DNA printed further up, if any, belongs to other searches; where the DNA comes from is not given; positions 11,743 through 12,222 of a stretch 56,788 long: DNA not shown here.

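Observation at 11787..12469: Tandem small-peptide cassettes: near-identical leader, hypervariable core, conserved CFEGNEE tail (copy B invisible to the ORF track)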

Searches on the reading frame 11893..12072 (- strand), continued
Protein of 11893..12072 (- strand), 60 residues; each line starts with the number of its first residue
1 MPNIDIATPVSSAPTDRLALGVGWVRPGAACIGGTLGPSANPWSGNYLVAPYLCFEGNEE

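Call 28: search_protein_families(library=pfam, proteins=[L050:9465-11522:+, L050:11723-12106:+, L050:12118-14151:+, L050:14136-16436:+, L050:16465-17256:+, L050:17252-18487:+, L050:18504-19394:-, L050:7353-8645:-, L050:6175-6999:-, L050:4416-5366:+], max_evalue=0.001)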
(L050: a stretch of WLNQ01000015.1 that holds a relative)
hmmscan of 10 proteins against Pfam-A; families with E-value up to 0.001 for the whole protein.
L050:9465-11522:+ (686 aa): 3 families
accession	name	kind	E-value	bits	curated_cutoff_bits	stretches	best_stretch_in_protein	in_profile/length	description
PF18065.6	PatG_C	-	1.8e-35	121.9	25.9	1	575-682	8-115/115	PatG C-terminal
PF00082.27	Peptidase_S8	-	8.3e-31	107.8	21.8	1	91-313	3-259/288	Subtilase family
PF18047.6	PatG_D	-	1.1e-14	55.3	27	1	410-521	2-109/111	PatG Domain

L050:11723-12106:+ (128 aa): 0 families

L050:12118-14151:+ (678 aa): 3 families
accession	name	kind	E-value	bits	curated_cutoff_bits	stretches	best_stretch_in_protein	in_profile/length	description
PF00082.27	Peptidase_S8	-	6.6e-22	78.6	21.8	1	26-262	7-274/288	Subtilase family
PF18065.6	PatG_C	-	7e-21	74.8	25.9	1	564-674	5-115/115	PatG C-terminal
PF18047.6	PatG_D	-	4.4e-10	40.5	27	1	373-463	3-92/111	PatG Domain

L050:14136-16436:+ (767 aa): 2 families
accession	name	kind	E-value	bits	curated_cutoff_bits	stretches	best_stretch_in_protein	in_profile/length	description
PF22767.2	ThcOx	-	2.2e-19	70.8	27.7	2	105-174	1-71/110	Cyanobactin oxidase ThcOx,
PF00881.29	Nitroreductase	-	2.2e-14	54.4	23.5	1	576-752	2-157/167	Nitroreductase family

L050:16465-17256:+ (264 aa): 0 families

L050:17252-18487:+ (412 aa): 3 families
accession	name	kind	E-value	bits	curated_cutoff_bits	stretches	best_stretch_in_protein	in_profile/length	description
PF00685.33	Sulfotransfer_1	-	3.5e-23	82.7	22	1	12-279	3-255/255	Sulfotransferase domain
PF05402.18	PqqD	-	2.8e-08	34.4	23.4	1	343-400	7-65/67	Coenzyme PQQ synthesis protein D (PqqD)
PF13469.12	Sulfotransfer_3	-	0.00012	22.9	27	1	65-210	79-215/216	Sulfotransferase family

L050:18504-19394:- (297 aa): 1 family
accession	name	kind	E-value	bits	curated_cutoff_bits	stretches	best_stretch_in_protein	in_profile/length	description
PF02624.21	YcaO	-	5.9e-64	216.9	25.7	1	2-260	76-325/325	YcaO cyclodehydratase, ATP-ad Mg2+-binding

L050:7353-8645:- (431 aa): 2 families
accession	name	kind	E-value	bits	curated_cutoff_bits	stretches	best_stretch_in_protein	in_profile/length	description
PF13458.12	Peripla_BP_6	-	9.6e-48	164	31.7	1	60-376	2-317/343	Periplasmic binding protein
PF13433.12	Peripla_BP_5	-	3.1e-07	30.3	27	1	61-129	2-74/363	Periplasmic binding protein domain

L050:6175-6999:- (275 aa): 7 families
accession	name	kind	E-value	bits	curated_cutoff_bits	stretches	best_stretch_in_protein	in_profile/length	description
PF01738.24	DLH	-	2.1e-36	126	21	1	49-271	4-215/217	Dienelactone hydrolase family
PF08840.17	BAAT_C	-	1.4e-09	38.8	20.9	1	132-175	10-53/210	BAAT / Acyl-CoA thioester hydrolase C terminal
PF05448.18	AXE1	-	1.4e-08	34.3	21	1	117-176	149-208/321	Acetyl xylan esterase (AXE1)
PF00326.27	Peptidase_S9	-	5.8e-06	26.4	22.6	1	77-165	5-85/213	Prolyl oligopeptidase family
PF12697.13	Abhydrolase_6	-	0.00012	23.3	26.3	0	76-180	18-102/217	Alpha/beta hydrolase family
PF02129.25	Peptidase_S15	-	0.00015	22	23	1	43-174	2-126/262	X-Pro dipeptidyl-peptidase (S15 family)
PF00561.26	Abhydrolase_1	-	0.00073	19.7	25.8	0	77-191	18-110/245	alpha/beta hydrolase fold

L050:4416-5366:+ (317 aa): 3 families
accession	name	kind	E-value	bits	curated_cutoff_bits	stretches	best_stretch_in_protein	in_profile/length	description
PF00106.31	adh_short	-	7.3e-36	123.9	26.6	1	7-204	1-182/195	short chain dehydrogenase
PF13561.12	adh_short_C2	-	1.8e-34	119.8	27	1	13-257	1-230/236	Enoyl-(Acyl carrier protein) reductase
PF08659.16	KR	-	1.1e-17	65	22.6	1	9-198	3-172/180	KR domain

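Call 32: search_solved_structures(query=L050:12118-14151:+, max_evalue=0.00001, show_alignments=2)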
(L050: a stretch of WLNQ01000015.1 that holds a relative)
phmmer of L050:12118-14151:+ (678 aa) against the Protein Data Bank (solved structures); distinct sequences matched with E-value up to 0.00001: 108 (the best 60 are shown).
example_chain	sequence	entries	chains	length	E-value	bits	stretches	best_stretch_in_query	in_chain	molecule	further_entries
4h6w_A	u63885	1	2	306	9.7e-63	216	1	4-286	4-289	N-terminal cyanobactin protease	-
4h6x_A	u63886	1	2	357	6.9e-59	203.3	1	54-298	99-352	Thiazoline oxidase/subtilisin-like protease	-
4h6v_A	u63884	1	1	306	2.2e-58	201.6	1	11-289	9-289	Subtilisin-like protein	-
3zxx_A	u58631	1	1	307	3.4e-58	201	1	11-289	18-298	SUBTILISIN-LIKE PROTEIN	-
4aks_A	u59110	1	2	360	5.9e-58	200.2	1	54-287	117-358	THIAZOLINE OXIDASE/SUBTILISIN-LIKE PROTEASE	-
4akt_A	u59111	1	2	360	7.6e-57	196.5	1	62-287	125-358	THIAZOLINE OXIDASE/SUBTILISIN-LIKE PROTEASE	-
3zxy_A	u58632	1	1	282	9.1e-57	196.3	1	18-287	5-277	SUBTILISIN-LIKE PROTEIN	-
4uvq_A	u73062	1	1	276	2.2e-44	155.4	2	360-518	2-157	THIAZOLINE OXIDASE/SUBTILISIN-LIKE PROTEASE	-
1dbi_A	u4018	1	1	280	2e-15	59.7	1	17-268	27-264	AK.1 SERINE PROTEASE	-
7xr8_A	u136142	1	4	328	1e-14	57.3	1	24-238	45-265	Major intracellular serine protease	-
7y6m_C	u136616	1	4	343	2.6e-13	52.7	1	53-246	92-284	Intracellular serine protease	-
2xrm_A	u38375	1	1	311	1.2e-12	50.5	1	14-240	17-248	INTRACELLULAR SUBTILISIN PROTEASE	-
3f7o_A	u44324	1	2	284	1.4e-12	50.3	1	18-238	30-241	Serine protease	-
2x8j_A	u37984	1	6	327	1.4e-12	50.2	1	14-240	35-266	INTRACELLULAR SUBTILISIN PROTEASE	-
2wv7_A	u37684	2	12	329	1.5e-12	50.2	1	14-240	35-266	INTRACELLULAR SUBTILISIN PROTEASE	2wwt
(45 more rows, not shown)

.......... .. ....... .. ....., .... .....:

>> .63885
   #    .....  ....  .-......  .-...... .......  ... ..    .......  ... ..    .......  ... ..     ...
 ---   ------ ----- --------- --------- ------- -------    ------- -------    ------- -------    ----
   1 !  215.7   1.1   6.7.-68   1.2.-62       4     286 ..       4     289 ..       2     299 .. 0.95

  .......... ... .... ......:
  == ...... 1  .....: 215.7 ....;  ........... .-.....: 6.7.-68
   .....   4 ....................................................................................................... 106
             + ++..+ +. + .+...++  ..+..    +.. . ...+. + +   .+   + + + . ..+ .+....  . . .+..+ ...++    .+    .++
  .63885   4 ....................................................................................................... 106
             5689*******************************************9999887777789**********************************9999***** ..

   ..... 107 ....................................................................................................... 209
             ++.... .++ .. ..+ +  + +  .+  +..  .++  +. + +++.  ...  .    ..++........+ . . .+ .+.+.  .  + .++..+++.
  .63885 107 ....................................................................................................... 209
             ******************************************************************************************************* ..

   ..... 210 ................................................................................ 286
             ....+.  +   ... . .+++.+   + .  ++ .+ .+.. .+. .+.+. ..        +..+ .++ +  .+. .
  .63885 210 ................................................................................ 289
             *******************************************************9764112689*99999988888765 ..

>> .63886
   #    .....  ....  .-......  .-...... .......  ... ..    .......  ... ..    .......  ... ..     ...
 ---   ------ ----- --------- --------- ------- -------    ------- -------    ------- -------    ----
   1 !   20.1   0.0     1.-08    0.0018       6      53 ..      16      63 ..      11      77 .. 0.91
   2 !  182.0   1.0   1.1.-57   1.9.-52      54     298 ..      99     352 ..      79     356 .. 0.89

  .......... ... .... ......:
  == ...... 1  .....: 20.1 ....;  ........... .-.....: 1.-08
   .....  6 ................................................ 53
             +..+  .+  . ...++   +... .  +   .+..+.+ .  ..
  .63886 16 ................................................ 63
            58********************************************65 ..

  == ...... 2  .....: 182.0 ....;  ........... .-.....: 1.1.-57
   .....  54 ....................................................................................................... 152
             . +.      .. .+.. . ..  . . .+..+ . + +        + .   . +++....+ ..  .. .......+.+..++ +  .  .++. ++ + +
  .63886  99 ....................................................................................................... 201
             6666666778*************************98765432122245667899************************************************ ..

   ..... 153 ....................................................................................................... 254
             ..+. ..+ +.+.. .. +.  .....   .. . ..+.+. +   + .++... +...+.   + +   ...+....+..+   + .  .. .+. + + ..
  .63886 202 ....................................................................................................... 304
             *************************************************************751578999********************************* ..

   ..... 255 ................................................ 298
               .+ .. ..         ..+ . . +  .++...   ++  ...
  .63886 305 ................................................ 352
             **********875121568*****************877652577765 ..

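Call 33: search_solved_structures(query=L050:9465-11522:+, max_evalue=0.00001, show_alignments=1)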
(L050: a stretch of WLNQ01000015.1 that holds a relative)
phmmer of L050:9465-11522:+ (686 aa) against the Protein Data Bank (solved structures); distinct sequences matched with E-value up to 0.00001: 154 (the best 60 are shown).
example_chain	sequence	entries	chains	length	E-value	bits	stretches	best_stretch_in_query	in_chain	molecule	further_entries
4h6v_A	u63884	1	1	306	1.6e-84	287.8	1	87-360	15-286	Subtilisin-like protein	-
3zxx_A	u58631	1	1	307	1.7e-84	287.7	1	86-360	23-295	SUBTILISIN-LIKE PROTEIN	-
3zxy_A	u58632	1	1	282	1.9e-83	284.3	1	88-359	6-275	SUBTILISIN-LIKE PROTEIN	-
4h6w_A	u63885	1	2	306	2.9e-82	280.3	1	71-360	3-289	N-terminal cyanobactin protease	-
4uvq_A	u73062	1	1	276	1.2e-81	278.3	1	408-683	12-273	THIAZOLINE OXIDASE/SUBTILISIN-LIKE PROTEASE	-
4aks_A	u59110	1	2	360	2.5e-38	135.1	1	130-358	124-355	THIAZOLINE OXIDASE/SUBTILISIN-LIKE PROTEASE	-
4h6x_A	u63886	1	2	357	3.6e-38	134.6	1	130-363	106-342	Thiazoline oxidase/subtilisin-like protease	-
4akt_A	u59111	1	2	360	4.5e-37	131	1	133-358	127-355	THIAZOLINE OXIDASE/SUBTILISIN-LIKE PROTEASE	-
1dbi_A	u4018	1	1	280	1.5e-26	96.2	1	84-314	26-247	AK.1 SERINE PROTEASE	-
3vyv_A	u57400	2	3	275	4.4e-20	74.9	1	86-310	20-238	Subtilisin NAT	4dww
5gl8_A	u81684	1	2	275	4.9e-20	74.7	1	86-310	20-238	Subtilisin NAT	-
1mee_A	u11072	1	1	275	5e-20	74.7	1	86-310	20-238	MESENTERICOPEPTIDASE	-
6o44_A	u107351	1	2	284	1.8e-19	72.9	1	86-310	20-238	Nattokinase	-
1scj_A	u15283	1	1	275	2.7e-19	72.3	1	86-310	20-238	SUBTILISIN E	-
1st3_A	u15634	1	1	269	3.1e-19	72.1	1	91-315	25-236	SUBTILISIN BL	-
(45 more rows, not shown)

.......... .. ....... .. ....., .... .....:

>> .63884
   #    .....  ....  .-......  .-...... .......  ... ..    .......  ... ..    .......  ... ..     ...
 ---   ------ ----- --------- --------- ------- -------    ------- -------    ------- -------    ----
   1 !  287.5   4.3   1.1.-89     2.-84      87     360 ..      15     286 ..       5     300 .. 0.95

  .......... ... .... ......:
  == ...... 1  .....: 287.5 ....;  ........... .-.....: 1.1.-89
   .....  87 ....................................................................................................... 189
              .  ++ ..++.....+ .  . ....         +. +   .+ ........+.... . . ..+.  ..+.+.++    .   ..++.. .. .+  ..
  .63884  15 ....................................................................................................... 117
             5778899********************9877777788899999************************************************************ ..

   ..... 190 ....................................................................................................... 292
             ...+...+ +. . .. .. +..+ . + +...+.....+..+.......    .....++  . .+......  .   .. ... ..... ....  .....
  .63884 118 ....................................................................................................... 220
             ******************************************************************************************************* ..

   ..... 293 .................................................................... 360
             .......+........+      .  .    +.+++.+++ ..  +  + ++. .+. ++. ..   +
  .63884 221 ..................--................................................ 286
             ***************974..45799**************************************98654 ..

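Call 43: find_homologous_proteins(query=L050:12118-14151:+, max_evalue=1e-20)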
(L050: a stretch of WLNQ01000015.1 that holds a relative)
Query L050:12118-14151:+ (678 aa): 79 proteins with E <= 1e-20 among 8000 candidates.
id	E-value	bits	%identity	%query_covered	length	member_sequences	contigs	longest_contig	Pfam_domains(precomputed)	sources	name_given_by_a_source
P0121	0.0e+0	1431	93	100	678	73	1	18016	PF18047.7,PF00082.28,PF18065.7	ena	-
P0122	0.0e+0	1378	91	100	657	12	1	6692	PF18047.7,PF00082.28,PF18065.7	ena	-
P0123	0.0e+0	1330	86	100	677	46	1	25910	PF18047.7,PF00082.28,PF18065.7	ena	-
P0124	0.0e+0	1154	84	88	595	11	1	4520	PF18047.7,PF00082.28,PF18065.7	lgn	-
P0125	0.0e+0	1066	71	100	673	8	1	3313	PF18047.7,PF00082.28,PF18065.7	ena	-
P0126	0.0e+0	1061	71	100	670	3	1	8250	PF18047.7,PF00082.28,PF18065.7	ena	-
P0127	3.5e-271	920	62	100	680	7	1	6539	PF18047.7,PF00082.28,PF18065.7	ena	-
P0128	8.0e-270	915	62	100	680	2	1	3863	PF18047.7,PF00082.28,PF18065.7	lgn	-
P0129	5.3e-269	913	61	100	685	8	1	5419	PF00082.28,PF18065.7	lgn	-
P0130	6.2e-269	912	61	100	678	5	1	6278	PF00082.28,PF18065.7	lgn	-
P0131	1.4e-268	911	61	100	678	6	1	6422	PF00082.28,PF18065.7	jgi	-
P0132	2.4e-267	907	61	100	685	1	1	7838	PF00082.28,PF18065.7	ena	-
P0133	3.4e-267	907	61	100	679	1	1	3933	PF00082.28,PF18065.7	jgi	-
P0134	2.7e-264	897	60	100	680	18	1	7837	PF00082.28,PF18065.7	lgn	-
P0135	6.6e-263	892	62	99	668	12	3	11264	PF18047.7,PF00082.28,PF18065.7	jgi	jgi:hypothetical protein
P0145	4.2e-252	857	59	99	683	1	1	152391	PF18047.7,PF00082.28,PF18065.7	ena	-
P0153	5.6e-246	837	60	99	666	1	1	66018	PF18047.7,PF00082.28,PF18065.7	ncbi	-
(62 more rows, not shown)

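Call 44: find_encoding_contigs(protein=P0145, flank=10000, max_places=2)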
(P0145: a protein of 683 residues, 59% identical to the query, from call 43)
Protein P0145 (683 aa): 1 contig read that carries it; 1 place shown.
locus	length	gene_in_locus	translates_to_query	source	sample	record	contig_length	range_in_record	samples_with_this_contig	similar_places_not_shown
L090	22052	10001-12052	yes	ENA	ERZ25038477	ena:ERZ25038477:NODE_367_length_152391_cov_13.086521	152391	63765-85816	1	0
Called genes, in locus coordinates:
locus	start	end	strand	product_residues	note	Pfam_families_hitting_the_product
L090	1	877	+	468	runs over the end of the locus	PF01565:FAD_binding_4, PF02913:FAD-oxidase_C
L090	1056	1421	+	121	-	PF11774:Lsr2, PF23359:Lsr2_DNA-bd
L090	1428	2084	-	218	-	PF00702:Hydrolase, PF12710:HAD, PF13419:HAD_2, PF13242:Hydrolase_like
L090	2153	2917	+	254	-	PF03009:GDPD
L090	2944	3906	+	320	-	PF02810:SEC-C, PF19348:DUF5926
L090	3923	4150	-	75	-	PF02604:PhdYeFM_antitox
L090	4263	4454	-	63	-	-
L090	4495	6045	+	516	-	PF00083:Sugar_tr, PF07690:MFS_1, PF05977:MFS_3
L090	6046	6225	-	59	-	-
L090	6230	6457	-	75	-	-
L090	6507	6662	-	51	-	-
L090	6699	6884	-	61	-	-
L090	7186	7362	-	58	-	-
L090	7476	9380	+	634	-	PF00082:Peptidase_S8, PF18047:PatG_D, PF18065:PatG_C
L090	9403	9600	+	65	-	-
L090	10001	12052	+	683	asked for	PF00082:Peptidase_S8, PF18047:PatG_D (weak), PF18065:PatG_C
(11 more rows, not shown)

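Call 45: find_encoding_contigs(protein=P0153, flank=10000, max_places=2)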
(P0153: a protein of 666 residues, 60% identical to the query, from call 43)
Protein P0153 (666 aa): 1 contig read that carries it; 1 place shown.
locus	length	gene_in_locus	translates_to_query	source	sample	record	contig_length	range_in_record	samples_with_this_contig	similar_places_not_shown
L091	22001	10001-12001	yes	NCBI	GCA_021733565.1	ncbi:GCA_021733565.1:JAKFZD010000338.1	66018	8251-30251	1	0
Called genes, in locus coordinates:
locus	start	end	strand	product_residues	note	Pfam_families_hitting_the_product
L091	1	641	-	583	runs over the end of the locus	PF09972:DUF2207, PF20990:DUF2207_C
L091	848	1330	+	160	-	-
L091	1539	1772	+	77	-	-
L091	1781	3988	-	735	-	PF02624:YcaO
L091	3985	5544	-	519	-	PF00083:Sugar_tr, PF07690:MFS_1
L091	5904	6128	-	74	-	-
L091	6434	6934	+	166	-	-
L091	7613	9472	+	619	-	PF00082:Peptidase_S8, PF18047:PatG_D, PF18065:PatG_C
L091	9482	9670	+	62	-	-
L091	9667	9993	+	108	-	-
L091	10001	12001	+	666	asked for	PF00082:Peptidase_S8, PF18047:PatG_D, PF18065:PatG_C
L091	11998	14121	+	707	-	PF22767:ThcOx, PF00881:Nitroreductase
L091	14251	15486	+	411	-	PF00437:T2SSE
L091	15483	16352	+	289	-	PF00482:T2SSF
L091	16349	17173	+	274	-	PF00482:T2SSF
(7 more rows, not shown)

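Call 49: find_encoding_contigs(protein=P0123, flank=10000, max_places=3)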
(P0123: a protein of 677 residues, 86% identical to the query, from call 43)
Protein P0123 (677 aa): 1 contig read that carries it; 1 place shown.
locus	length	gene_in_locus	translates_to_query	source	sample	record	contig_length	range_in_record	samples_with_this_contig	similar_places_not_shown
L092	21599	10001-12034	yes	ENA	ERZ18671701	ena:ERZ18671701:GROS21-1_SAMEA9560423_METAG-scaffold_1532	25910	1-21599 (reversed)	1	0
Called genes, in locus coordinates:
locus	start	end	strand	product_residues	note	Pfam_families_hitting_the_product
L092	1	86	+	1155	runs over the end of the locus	PF04563:RNA_pol_Rpb2_1, PF04561:RNA_pol_Rpb2_2, PF04565:RNA_pol_Rpb2_3, PF10385:RNA_pol_Rpb2_45, PF00562:RNA_pol_Rpb2_6, PF04560:RNA_pol_Rpb2_7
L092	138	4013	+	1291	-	-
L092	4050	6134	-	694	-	PF02518:HATPase_c (weak)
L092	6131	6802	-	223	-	PF00072:Response_reg (weak), PF00196:GerE (weak)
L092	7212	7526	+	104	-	PF13828:DUF4190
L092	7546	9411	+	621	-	PF00082:Peptidase_S8, PF18047:PatG_D, PF18065:PatG_C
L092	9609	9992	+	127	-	-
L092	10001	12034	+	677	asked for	PF00082:Peptidase_S8, PF18047:PatG_D, PF18065:PatG_C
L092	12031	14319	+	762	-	PF22767:ThcOx, PF00881:Nitroreductase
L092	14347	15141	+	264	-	-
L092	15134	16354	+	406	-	PF00685:Sulfotransfer_1, PF05402:PqqD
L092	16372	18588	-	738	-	PF02624:YcaO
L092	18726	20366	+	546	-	PF00083:Sugar_tr, PF07690:MFS_1, PF05977:MFS_3 (weak)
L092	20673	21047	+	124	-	PF00164:Ribosom_S12_S23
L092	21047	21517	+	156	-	PF00177:Ribosomal_S7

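Call 50: find_encoding_contigs(protein=P0121, flank=10000, max_places=3)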
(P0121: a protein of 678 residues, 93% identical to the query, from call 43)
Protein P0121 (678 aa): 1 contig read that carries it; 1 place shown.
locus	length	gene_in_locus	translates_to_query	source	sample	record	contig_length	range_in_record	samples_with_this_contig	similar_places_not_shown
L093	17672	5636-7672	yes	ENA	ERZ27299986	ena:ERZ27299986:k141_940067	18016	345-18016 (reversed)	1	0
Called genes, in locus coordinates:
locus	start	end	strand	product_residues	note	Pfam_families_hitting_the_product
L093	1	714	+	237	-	?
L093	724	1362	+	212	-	PF07987:DUF1775 (weak)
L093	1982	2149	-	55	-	-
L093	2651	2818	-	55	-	-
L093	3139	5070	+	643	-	PF00082:Peptidase_S8, PF18047:PatG_D, PF18065:PatG_C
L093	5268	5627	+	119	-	-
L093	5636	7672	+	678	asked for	PF00082:Peptidase_S8, PF18047:PatG_D, PF18065:PatG_C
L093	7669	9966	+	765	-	PF22767:ThcOx, PF00881:Nitroreductase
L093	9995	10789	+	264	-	-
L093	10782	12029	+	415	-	PF00685:Sulfotransfer_1, PF05402:PqqD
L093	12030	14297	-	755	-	PF02624:YcaO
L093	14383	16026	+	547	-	PF00083:Sugar_tr, PF07690:MFS_1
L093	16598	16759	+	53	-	-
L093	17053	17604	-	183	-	-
